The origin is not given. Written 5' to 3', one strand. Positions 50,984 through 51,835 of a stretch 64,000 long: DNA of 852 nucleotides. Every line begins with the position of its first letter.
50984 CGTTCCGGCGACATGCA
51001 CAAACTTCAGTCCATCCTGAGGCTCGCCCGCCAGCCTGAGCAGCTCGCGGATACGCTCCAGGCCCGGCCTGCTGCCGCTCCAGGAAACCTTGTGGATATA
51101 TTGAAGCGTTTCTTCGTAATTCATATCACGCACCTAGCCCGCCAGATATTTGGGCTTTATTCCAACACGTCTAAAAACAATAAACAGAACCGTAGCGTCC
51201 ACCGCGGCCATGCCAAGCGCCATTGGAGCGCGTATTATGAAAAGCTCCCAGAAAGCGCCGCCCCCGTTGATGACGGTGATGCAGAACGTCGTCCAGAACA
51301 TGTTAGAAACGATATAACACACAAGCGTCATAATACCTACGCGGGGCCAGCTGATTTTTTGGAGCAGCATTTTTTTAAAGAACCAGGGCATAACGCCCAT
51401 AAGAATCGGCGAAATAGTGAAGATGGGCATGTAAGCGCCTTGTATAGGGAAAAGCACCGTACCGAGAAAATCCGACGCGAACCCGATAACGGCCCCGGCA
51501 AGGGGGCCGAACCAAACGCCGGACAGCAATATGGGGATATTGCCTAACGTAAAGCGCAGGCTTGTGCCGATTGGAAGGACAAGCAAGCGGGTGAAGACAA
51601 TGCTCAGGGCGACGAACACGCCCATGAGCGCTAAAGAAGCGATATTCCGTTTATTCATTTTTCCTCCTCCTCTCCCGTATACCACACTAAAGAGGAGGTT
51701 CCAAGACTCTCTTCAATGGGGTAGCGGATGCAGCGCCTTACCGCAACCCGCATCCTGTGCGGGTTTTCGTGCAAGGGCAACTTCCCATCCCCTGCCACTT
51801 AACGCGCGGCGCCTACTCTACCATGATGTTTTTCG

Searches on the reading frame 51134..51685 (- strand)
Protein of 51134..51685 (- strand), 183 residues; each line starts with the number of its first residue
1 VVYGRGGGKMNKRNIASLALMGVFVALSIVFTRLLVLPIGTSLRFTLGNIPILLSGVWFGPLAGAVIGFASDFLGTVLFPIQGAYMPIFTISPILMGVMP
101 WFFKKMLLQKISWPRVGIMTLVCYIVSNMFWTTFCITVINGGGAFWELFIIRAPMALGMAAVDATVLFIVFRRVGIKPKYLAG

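Call 7: search_protein_families(library=pfam, proteins=[window:51134-51685:-], max_evalue=0.001)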
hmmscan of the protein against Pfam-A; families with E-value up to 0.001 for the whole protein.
window:51134-51685:- (183 aa): 2 families
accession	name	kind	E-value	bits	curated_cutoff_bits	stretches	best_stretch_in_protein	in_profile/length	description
PF07155.17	ECF-ribofla_trS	-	3.3e-12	47.2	26.7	1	14-162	3-158/172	ECF-type riboflavin transporter, S component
PF12822.12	ECF_trnsprt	-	1.5e-10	41.8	30.7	1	17-170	2-168/169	ECF transporter, substrate-specific component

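Call 19: search_protein_families(library=ncbifam, proteins=[window:51134-51685:-], max_evalue=1)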
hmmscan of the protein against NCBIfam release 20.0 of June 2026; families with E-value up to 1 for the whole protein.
window:51134-51685:- (183 aa): 6 families
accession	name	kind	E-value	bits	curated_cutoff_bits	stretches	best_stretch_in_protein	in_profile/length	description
TIGR04518.1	ECF_S_folT_fam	subfamily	1.1e-29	103.3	60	1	13-172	2-159/163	folate family ECF transporter S component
NF007179.0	PRK09609.1-4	equivalog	3.6e-07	30.1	630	1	11-102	25-118/335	hypothetical protein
NF007178.0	PRK09609.1-3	equivalog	0.0028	17.2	483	1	14-107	8-100/311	hypothetical protein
NF045740.1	MPN160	equivalog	0.029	13.6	550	1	9-91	160-248/386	MPN160 family protein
NF009461.0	PRK12821.1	equivalog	0.075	11.6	399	1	41-138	91-187/477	aspartyl/glutamyl-tRNA amidotransferase subunit C-like protein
NF033835.0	VraH_fam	subfamily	0.23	11.4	40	0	9-40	15-44/54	VraH family peptide resistance protein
